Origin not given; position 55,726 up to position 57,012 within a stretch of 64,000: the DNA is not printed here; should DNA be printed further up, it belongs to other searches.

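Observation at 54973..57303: Three-gene accessory module (131-aa unknown, PPP-type metallophosphatase, RCC1-like propeller) between rlmD and the transporter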

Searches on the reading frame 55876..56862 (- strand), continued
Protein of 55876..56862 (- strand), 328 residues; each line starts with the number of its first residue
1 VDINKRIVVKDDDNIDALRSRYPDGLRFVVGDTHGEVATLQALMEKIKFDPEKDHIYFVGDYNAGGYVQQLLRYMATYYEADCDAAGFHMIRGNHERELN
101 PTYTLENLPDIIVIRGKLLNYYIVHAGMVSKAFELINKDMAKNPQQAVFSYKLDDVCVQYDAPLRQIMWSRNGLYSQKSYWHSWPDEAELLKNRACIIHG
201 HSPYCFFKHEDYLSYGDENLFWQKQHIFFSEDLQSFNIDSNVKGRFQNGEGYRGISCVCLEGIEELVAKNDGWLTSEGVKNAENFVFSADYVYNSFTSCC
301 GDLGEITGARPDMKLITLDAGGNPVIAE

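Call 63: fold_search(model_id=the predicted structure, library=pdb)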
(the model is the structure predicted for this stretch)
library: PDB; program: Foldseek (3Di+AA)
matches with E <= 10: 194; with E <= 0.001: 27
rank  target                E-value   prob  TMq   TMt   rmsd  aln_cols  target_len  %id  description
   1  3icf_A                1.0e-05  1.00  0.49  0.51   7.3       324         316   16  Structure of Protein serine/threonine phosphatase from Saccharomyces cerevisiae with similarity to human phosphatase P (released 2009-08-25)
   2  3icf_B                3.1e-05  1.00  0.48  0.50   7.1       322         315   16  Structure of Protein serine/threonine phosphatase from Saccharomyces cerevisiae with similarity to human phosphatase P (released 2009-08-25)
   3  1g5b_B                4.5e-05  1.00  0.39  0.56   9.6       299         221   17  BACTERIOPHAGE LAMBDA SER/THR PROTEIN PHOSPHATASE (released 2001-03-07)
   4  9oly_A                4.5e-05  1.00  0.44  0.52   7.5       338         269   14  Crystal structure of E. coli ApaH D37A mutant, apo form (released 2025-09-03)
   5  1g5b_A                5.3e-05  1.00  0.41  0.60   8.5       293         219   17  BACTERIOPHAGE LAMBDA SER/THR PROTEIN PHOSPHATASE (released 2001-03-07)
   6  9ojd_A                7.6e-05  1.00  0.43  0.52   7.8       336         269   15  Crystal structure of E. coli diadenosine tetraphosphate hydrolase (ApaH) (released 2025-09-03)
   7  2qjc                  1.1e-04  1.00  0.41  0.58   8.9       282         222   18  Crystal structure of a putative diadenosine tetraphosphatase (released 2007-07-24)
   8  1wao_4                1.5e-04  1.00  0.45  0.33   7.8       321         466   14  PP5 structure (released 2005-02-22)
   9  9chx_B                2.1e-04  1.00  0.39  0.37   9.4       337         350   14  cryo-EM structure of calcineurin-fused beta2 adrenergic receptor in carazolol bound inactive state (released 2024-11-13)
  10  1wao_1                2.3e-04  1.00  0.40  0.30   9.9       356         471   13  PP5 structure (released 2005-02-22)
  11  2dfj_A                2.5e-04  1.00  0.41  0.49   8.0       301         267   15  Crystal Structure of the Diadenosine Tetraphosphate Hydrolase from Shigella flexneri 2a (released 2006-12-05)
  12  5ui1_C                2.6e-04  1.00  0.45  0.46   8.9       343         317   13  Crystal Structure of Human Protein Phosphatase 5C (PP5C) in complex with a triazole inhibitor (released 2018-01-17)
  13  5ui1_D                3.6e-04  1.00  0.44  0.46   8.4       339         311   14  Crystal Structure of Human Protein Phosphatase 5C (PP5C) in complex with a triazole inhibitor (released 2018-01-17)
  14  1wao_2                3.6e-04  1.00  0.43  0.32   9.2       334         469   13  PP5 structure (released 2005-02-22)
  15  4ja9                  4.0e-04  1.00  0.45  0.34   9.9       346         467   13  Rat PP5 apo (released 2014-02-19)
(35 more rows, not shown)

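Call 96: search_dna_similar(query=window:55876-56862:-, collection=plasmids, mode=protein, max_rows=8)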
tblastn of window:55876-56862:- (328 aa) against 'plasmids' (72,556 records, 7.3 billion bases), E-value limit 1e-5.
No match.
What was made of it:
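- Tried and rejected: g2 has no match in plasmids (call 96).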
